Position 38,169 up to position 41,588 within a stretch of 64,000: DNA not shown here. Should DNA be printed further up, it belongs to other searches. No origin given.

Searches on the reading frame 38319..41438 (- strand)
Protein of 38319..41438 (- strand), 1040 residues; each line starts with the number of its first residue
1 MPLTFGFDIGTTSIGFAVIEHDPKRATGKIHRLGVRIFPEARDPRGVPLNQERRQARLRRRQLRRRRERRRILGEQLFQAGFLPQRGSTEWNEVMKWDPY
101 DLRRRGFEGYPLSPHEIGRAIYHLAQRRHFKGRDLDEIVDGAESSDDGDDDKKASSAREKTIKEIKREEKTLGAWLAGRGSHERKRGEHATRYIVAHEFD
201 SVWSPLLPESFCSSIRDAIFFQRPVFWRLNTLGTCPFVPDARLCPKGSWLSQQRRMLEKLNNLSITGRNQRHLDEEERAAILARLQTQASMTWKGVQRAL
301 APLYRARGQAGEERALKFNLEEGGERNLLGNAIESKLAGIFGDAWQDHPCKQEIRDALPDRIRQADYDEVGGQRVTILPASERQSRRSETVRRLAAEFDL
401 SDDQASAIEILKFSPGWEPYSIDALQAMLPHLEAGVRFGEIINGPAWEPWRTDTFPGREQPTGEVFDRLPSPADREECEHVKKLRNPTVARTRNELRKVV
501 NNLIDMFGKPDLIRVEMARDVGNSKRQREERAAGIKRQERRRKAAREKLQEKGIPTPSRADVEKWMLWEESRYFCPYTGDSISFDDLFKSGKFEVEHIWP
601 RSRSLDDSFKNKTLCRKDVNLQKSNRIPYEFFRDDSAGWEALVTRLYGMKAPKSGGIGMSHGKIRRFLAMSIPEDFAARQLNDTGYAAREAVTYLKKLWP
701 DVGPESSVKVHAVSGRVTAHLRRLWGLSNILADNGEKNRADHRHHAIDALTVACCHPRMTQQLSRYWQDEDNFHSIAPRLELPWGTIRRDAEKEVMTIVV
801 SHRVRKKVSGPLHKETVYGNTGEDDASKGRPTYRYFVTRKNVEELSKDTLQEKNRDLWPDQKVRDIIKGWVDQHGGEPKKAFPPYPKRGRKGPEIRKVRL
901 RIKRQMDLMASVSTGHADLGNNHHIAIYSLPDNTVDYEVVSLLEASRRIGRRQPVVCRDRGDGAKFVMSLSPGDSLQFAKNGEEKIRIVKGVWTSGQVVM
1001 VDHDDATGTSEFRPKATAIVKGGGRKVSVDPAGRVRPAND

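Call 10: search_protein_families(library=ncbifam, proteins=[window:38319-41438:-])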
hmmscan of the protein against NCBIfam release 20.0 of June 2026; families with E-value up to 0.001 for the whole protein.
window:38319-41438:- (1040 aa): 2 families
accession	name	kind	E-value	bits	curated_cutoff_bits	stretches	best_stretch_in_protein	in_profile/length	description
TIGR01865.2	cas_Csn1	equivalog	1.2e-172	576.7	100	1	4-1033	2-1069/1070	type II CRISPR RNA-guided endonuclease Cas9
NF049971.1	CRISPR_Cas9d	exception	8.8e-46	157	375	1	473-877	449-829/986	type II CRISPR RNA-guided endonuclease Cas9d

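Call 11: find_homologous_proteins(query=window:38319-41438:-, max_evalue=1e-50)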
Query window:38319-41438:- (1040 aa): 785 proteins with E <= 1e-50 among 8000 candidates; the best 120 are listed.
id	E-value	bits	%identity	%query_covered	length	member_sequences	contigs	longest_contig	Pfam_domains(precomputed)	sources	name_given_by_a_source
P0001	0.0e+0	2035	99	85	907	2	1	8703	PF13395.13,PF18470.7,PF18541.8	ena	-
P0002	0.0e+0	1790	75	100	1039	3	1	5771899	PF13395.13,PF18541.8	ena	-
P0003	0.0e+0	1786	75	100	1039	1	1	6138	PF13395.13,PF18470.7,PF18541.8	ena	-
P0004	0.0e+0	1775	74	100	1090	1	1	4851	PF13395.13,PF18470.7,PF18541.8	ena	-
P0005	0.0e+0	1771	75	100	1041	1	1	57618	PF13395.13,PF18470.7,PF18541.8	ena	-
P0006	0.0e+0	1765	74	100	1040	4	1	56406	PF13395.13,PF18470.7,PF18541.8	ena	-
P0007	0.0e+0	1764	74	100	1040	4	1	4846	PF13395.13,PF18541.8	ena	-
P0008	0.0e+0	1755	75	100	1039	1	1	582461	PF13395.13,PF18470.7,PF18541.8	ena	-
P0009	0.0e+0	1753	74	100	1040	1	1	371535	PF13395.13,PF18541.8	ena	-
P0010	0.0e+0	1742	73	100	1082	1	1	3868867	PF13395.13,PF18470.7,PF18541.8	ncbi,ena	-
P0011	0.0e+0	1738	73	100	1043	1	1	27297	PF13395.13,PF18470.7,PF18541.8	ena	-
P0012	0.0e+0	1732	73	100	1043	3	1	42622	PF13395.13,PF18470.7,PF18541.8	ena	-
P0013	0.0e+0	1732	73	100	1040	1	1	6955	PF13395.13,PF18470.7,PF18541.8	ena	-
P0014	0.0e+0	1730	74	100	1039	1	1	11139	PF13395.13,PF18470.7,PF18541.8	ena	-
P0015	0.0e+0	1729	73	100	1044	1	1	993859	PF13395.13,PF18470.7,PF18541.8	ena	-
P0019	0.0e+0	1721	72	100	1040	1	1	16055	PF13395.13,PF18470.7,PF18541.8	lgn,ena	-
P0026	0.0e+0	1708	72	100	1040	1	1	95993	PF13395.13,PF18470.7,PF18541.8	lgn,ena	-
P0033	0.0e+0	1697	72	100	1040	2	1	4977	PF13395.13,PF18470.7,PF18541.8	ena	-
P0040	0.0e+0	1684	71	100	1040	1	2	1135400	PF13395.13,PF18470.7,PF18541.8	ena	-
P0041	0.0e+0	1681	72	100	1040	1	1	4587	PF13395.13,PF18470.7,PF18541.8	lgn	-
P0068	0.0e+0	1591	67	100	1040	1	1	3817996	PF13395.13,PF18470.7,PF18541.8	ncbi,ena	-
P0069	0.0e+0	1590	68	100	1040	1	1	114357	PF13395.13,PF18470.7,PF18541.8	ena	-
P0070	0.0e+0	1587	68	100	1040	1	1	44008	PF13395.13,PF18470.7,PF18541.8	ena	-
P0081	0.0e+0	1548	67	100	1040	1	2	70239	PF13395.13,PF18470.7,PF18541.8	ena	-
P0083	0.0e+0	1534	65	100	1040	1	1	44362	PF13395.13,PF18470.7,PF18541.8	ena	-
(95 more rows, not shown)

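Call 13: find_related_loci(query=A1, collection=genome_contigs, flank=6000)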
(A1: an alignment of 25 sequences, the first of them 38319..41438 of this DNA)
Query A1 (1040 aa) in genome_contigs; peptide patterns used: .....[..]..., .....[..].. (x = any residue, [..] = any of these).
600 stretches matched a pattern (row limit reached: there are more); 558 encode a relative of the query (tblastn E <= 1e-3); the best 80 are kept; 79 distinct loci.
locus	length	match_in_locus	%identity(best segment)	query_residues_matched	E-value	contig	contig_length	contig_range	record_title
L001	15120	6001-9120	73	1-1040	0e+0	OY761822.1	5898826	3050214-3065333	MAG: Gammaproteobacteria bacterium isolate 26270776-605d-492c-ad89-c005c466fdfd genome assembly, chromosome: 1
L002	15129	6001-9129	73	1-1040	0e+0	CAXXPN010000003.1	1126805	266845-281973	MAG: Alphaproteobacteria bacterium isolate 777528ef-fd8a-40bb-88bf-29da65da1541 genome assembly, contig: contig_3, whole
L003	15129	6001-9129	73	1-1040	0e+0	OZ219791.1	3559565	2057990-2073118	MAG: Alphaproteobacteria bacterium isolate 4aa964e7-24f9-441d-afed-b3d47d4a9029 genome assembly, chromosome: 2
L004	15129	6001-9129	72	1-1040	0e+0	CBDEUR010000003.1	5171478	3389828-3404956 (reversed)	MAG: Thalassobaculaceae bacterium isolate 9680daae-e748-40cc-8a79-668ff9b0da7a genome assembly, contig: contig_3, whole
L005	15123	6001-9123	70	1-1040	0e+0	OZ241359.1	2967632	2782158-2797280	MAG: Pseudomonadales bacterium isolate 2d4c467c-e05f-4f20-8965-212c3f304af4 genome assembly, chromosome: 1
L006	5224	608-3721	61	1-1040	0e+0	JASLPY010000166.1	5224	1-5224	MAG: Kiritimatiellia bacterium isolate Arabian11_MAG_70 NODE_166_length_5224_cov_5.437148, whole genome shotgun sequence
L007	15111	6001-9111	64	1-1040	0e+0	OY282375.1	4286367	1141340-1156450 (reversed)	MAG: uncultured Candidatus Entotheonella sp. genome assembly, chromosome: 1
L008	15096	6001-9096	61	1-1040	0e+0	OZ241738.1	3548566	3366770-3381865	MAG: Alphaproteobacteria bacterium isolate d8927372-aabd-44cb-9c9e-7bd42c52962c genome assembly, chromosome: 1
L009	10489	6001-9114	60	1-1040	0e+0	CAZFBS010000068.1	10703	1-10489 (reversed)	MAG TPA_asm: uncultured Rhodospirillaceae bacterium isolate SRP193661_co2_167 genome assembly, contig: NODE_4982_length_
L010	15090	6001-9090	61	3-1040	0e+0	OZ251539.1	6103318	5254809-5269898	MAG: Alphaproteobacteria bacterium isolate efdf64b3-afa9-4fb8-9792-56cfcde380f9 genome assembly, chromosome: 1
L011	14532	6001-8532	73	1-845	0e+0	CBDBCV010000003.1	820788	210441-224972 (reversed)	MAG: Alphaproteobacteria bacterium isolate 0a395d48-fa07-49d0-ad8e-9481763700a5 genome assembly, contig: contig_3, whole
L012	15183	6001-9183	60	1-1040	0e+0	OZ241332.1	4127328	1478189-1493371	MAG: uncultured Candidatus Binatia bacterium isolate ce7e85d1-9959-44a0-99a7-1c122dec4f51 genome assembly, chromosome: 1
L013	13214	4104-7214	59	1-1040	0e+0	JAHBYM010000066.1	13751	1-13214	MAG: Parvibaculum sp. isolate ACE_PRO2 PRO2_66, whole genome shotgun sequence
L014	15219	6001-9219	58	1-1040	0e+0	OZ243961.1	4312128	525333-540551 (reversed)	MAG: uncultured Candidatus Binatia bacterium isolate c3ca01ca-9b7f-48ee-8e12-6a9662520b33 genome assembly, chromosome: 1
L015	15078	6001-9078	58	1-1040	0e+0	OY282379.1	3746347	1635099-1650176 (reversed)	MAG: uncultured Pseudomonadales bacterium genome assembly, chromosome: 1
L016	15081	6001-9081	60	4-1040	0e+0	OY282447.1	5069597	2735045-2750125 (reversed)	MAG: uncultured Pseudomonadales bacterium genome assembly, chromosome: 1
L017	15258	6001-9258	54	1-1040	0e+0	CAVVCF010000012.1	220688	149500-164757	MAG: uncultured Alphaproteobacteria bacterium isolate MFD02416.bin.2.183 genome assembly, contig: contig_82221, whole ge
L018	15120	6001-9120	67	1-1040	0e+0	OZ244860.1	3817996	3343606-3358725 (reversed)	MAG: Candidatus Rariloculaceae bacterium isolate 679df853-ac47-4b83-8e01-f524b298fd7f genome assembly, chromosome: 1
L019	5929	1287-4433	56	1-1040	0e+0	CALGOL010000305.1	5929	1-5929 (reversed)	MAG TPA_asm: uncultured Azospirillum sp. isolate SRR1506951_bin.8_CONCOCT_v1.1_MAG genome assembly, contig: ERZ761605.45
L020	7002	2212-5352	54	1-1040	0e+0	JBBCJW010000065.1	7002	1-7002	MAG: Alphaproteobacteria bacterium isolate MAG_CPB_02 P10B_000000039483, whole genome shotgun sequence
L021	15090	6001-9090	62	3-1040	0e+0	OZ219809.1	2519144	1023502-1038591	MAG: Paracoccaceae bacterium isolate e121fc68-17be-4000-b8c3-be365e4aa48a genome assembly, chromosome: 1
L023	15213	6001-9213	60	1-1040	0e+0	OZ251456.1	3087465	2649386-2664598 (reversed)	MAG: bacterium isolate 40c3c2bc-7189-494c-ad94-02bb7458a69d genome assembly, chromosome: 1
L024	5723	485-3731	55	1-1040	0e+0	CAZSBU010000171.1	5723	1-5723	MAG TPA_asm: uncultured Caulobacterales bacterium isolate SRP072547_co1_146 genome assembly, contig: NODE_31563_length_5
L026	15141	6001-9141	52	3-1040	0e+0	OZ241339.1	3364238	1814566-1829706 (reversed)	MAG: Pseudomonadales bacterium isolate cbcdbaa0-eece-4240-b2d8-20bde94b4aec genome assembly, chromosome: 1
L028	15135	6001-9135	52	1-1040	0e+0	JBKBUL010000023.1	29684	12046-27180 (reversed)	MAG: Sphingomonadaceae bacterium isolate 21I_069.bin.42 NODE_1185_length_29684_cov_3.323377, whole genome shotgun sequen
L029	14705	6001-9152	57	1-1040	0e+0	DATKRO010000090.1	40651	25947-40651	MAG TPA_asm: Caulobacteraceae bacterium isolate SMAG_U14030 k141_931712, whole genome shotgun sequence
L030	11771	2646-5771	51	3-1040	0e+0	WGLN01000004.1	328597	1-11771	MAG: Porphyrobacter sp. isolate RI_32 c_000000036287, whole genome shotgun sequence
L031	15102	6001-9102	69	1-1040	0e+0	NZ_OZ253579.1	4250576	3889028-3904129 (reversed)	MAG: Candidatus Rariloculus sp. isolate a68edd55-823a-400d-93a1-cd8b183db796 chromosome 1, complete sequence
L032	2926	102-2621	55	207-1040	0e+0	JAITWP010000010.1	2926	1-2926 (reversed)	MAG: Azoarcus sp. isolate Xx448_bin25 k119_407608, whole genome shotgun sequence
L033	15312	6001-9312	49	1-1040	0e+0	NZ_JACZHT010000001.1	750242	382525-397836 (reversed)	Phaeovibrio sulfidiphilus strain DSM 23193 assembly_contig_1, whole genome shotgun sequence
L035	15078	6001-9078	47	3-1040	0e+0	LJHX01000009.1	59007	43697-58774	Alpha proteobacterium AAP81b AAP81b_Contigs_9, whole genome shotgun sequence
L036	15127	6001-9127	70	1-1040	0e+0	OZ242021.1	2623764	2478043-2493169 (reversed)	MAG: Candidatus Poriferihabitaceae bacterium isolate e56f8b2d-4987-460d-82d7-cbe91582fe2f genome assembly, chromosome: 1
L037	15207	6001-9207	52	5-1040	0e+0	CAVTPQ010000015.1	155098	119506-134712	MAG: uncultured Alphaproteobacteria bacterium isolate MFD03323.bin.1.108 genome assembly, contig: contig_22872, whole ge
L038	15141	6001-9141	60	5-1040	0e+0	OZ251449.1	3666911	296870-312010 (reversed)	MAG: Alphaproteobacteria bacterium isolate 02c84b84-2ec1-47c2-b806-535ae8168f41 genome assembly, chromosome: 1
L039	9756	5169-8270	45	5-1040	0e+0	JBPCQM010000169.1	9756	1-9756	MAG: Pseudolabrys sp. isolate TH_ant_mag_208 k127_4026667, whole genome shotgun sequence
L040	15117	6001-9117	73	1-1040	0e+0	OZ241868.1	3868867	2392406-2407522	MAG: Alphaproteobacteria bacterium isolate b4ae9bc1-5738-42e5-b173-7ca6ead8d003 genome assembly, chromosome: 1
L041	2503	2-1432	71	564-1040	0e+0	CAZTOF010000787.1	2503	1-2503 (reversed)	MAG TPA_asm: uncultured Gemmatimonadaceae bacterium isolate SRP338948_co1_51 genome assembly, contig: k141_32639, whole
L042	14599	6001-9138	58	1-1040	0e+0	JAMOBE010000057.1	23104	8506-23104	MAG: Alphaproteobacteria bacterium isolate YQV-1 scaffold_321, whole genome shotgun sequence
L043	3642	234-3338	41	1-1040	0e+0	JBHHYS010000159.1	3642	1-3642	MAG: Terriglobia bacterium isolate Maj_2_bin.34 NODE_16660_length_3642_cov_7.697240, whole genome shotgun sequence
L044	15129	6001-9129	72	1-1040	0e+0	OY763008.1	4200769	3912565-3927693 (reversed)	MAG: Alphaproteobacteria bacterium isolate c3f7fb18-987a-4481-a40f-6ef58412cdbb genome assembly, chromosome: 1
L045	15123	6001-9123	70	1-1040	0e+0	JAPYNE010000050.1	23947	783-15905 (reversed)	MAG: Gammaproteobacteria bacterium isolate r_cahl1 Seq50, whole genome shotgun sequence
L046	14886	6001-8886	36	1-1040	7e-163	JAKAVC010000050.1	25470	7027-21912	MAG: Deltaproteobacteria bacterium isolate YP3.bin70 NODE_2311_length_25470_cov_2.5568, whole genome shotgun sequence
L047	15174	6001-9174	54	4-1040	0e+0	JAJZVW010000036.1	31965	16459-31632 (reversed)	MAG: Proteobacteria bacterium isolate SKS5.bin75 NODE_2320_length_31965_cov_4.459325, whole genome shotgun sequence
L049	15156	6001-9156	54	1-1040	0e+0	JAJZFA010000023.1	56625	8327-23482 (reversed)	MAG: Proteobacteria bacterium isolate LL2.bin68 NODE_406_length_56625_cov_15.8478, whole genome shotgun sequence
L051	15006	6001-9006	33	4-1040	4e-132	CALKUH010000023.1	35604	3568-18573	MAG TPA_asm: uncultured Verrucomicrobia bacterium isolate SRR5576005_bin.86_CONCOCT_v1.1_MAG genome assembly, contig: ER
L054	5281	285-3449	32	4-1040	1e-125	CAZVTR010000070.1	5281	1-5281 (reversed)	MAG TPA_asm: uncultured Treponemataceae bacterium isolate binchicken_co135_161 genome assembly, contig: NODE_15387_lengt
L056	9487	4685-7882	32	1-1040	4e-122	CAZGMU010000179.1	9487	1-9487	MAG TPA_asm: uncultured Planctomycetaceae bacterium isolate binchicken_co179_88 genome assembly, contig: NODE_13109_leng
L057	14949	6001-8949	32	3-1040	3e-120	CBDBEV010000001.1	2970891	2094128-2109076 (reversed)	MAG: bacterium isolate 138114a6-c459-4528-9bbc-32813c999549 genome assembly, contig: contig_1, whole genome shotgun sequ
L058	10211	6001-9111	32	1-1040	4e-119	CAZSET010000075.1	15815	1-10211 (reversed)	MAG TPA_asm: uncultured candidatus Brocadiaceae bacterium isolate binchicken_co262_380 genome assembly, contig: NODE_403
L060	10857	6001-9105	32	3-1040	4e-118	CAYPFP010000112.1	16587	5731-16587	MAG TPA_asm: uncultured Planctomycetota bacterium isolate SRP257756_co1_239 genome assembly, contig: NODE_3002_length_16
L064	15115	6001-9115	42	5-1040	0e+0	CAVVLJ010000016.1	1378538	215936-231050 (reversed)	MAG: uncultured proteobacterium isolate MFD09222.bin.2.131 genome assembly, contig: contig_64988, whole genome shotgun s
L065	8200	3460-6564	31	4-1040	5e-114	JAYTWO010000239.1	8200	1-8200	MAG: Planctomycetota bacterium isolate GFS_5806 GFS_5806_238, whole genome shotgun sequence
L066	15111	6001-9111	59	1-1040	0e+0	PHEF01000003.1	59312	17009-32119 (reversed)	MAG: Alphaproteobacteria bacterium HGW-Alphaproteobacteria-3 bjp_ig2158_scaffold_151, whole genome shotgun sequence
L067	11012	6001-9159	33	2-1040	1e-113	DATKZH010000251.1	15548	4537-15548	MAG TPA_asm: Thermoguttaceae bacterium isolate SMAG_U14240 k141_427627, whole genome shotgun sequence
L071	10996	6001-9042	30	3-1040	2e-111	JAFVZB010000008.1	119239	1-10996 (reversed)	MAG: Lentisphaeria bacterium isolate RGIG5525 Sheep_Colon.Co__c276563, whole genome shotgun sequence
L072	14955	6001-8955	31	3-1040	5e-111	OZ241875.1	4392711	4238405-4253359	MAG: bacterium isolate fde39c58-18aa-4d93-bb40-cd1cf9ece30f genome assembly, chromosome: 1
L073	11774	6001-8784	32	88-1040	1e-109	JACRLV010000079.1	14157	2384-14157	MAG: Planctomycetota bacterium isolate NC_groundwater_1890_Pr3_B-0.1um_65_8 SR2-18-B1_coassembly_40435, whole genome sho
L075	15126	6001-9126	50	3-1040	0e+0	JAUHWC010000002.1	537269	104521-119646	MAG: Alphaproteobacteria bacterium isolate 1_bin.9 NODE_9_length_537269_cov_3.574442, whole genome shotgun sequence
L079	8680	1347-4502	29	5-1040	2e-106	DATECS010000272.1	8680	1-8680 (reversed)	MAG TPA_asm: Thermoguttaceae bacterium isolate SMAG_U8278 k141_1820970, whole genome shotgun sequence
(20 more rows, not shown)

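Call 39: search_solved_structures(query=window:38319-41438:-, max_evalue=1e-10)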
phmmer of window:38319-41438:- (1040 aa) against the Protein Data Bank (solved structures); distinct sequences matched with E-value up to 1e-10: 42.
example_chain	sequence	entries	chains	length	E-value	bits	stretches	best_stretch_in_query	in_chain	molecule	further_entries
8jtj_A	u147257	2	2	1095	2.4e-54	187.7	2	480-781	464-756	CRISPR-associated endonuclease Cas9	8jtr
9ar4_A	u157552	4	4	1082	7.4e-54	186.1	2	480-784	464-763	CRISPR-associated endonuclease Cas9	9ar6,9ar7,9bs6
8uza_A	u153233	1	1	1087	2.5e-53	184.3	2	480-781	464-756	CRISPR-associated endonuclease Cas9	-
8ja0_A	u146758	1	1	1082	1.6e-52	181.7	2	473-768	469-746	CRISPR-associated endonuclease Cas9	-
6kc8_A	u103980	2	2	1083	1.6e-52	181.7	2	473-768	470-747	CRISPR-associated endonuclease Cas9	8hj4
6jdq_A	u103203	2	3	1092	1.7e-52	181.6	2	473-768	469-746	CRISPR-associated endonuclease Cas9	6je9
8uzb_A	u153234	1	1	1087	3.3e-52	180.6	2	480-781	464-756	CRISPR-associated endonuclease Cas9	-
6jdv_A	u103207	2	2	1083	3.8e-51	177.1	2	473-768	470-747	CRISPR-associated endonuclease Cas9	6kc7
6je4_A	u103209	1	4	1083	4.2e-50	173.6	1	473-768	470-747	CRISPR-associated endonuclease Cas9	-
21dz_A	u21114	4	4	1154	1.1e-48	168.9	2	483-769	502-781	CRISPR-associated endonuclease Cas9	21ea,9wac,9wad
6je3_A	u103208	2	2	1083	2.3e-48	167.9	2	473-768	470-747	CRISPR-associated endonuclease Cas9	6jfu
8hnt_A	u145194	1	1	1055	2.9e-47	164.3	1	5-770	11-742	CRISPR-associated endonuclease Cas9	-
8hnw_A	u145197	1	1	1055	6.1e-46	159.9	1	5-770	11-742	CRISPR-associated endonuclease Cas9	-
8hnv_A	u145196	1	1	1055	7.9e-45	156.2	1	5-770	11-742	CRISPR-associated endonuclease Cas9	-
7eni_A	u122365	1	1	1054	4e-35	124.1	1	485-754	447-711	CRISPR-associated endonuclease Cas9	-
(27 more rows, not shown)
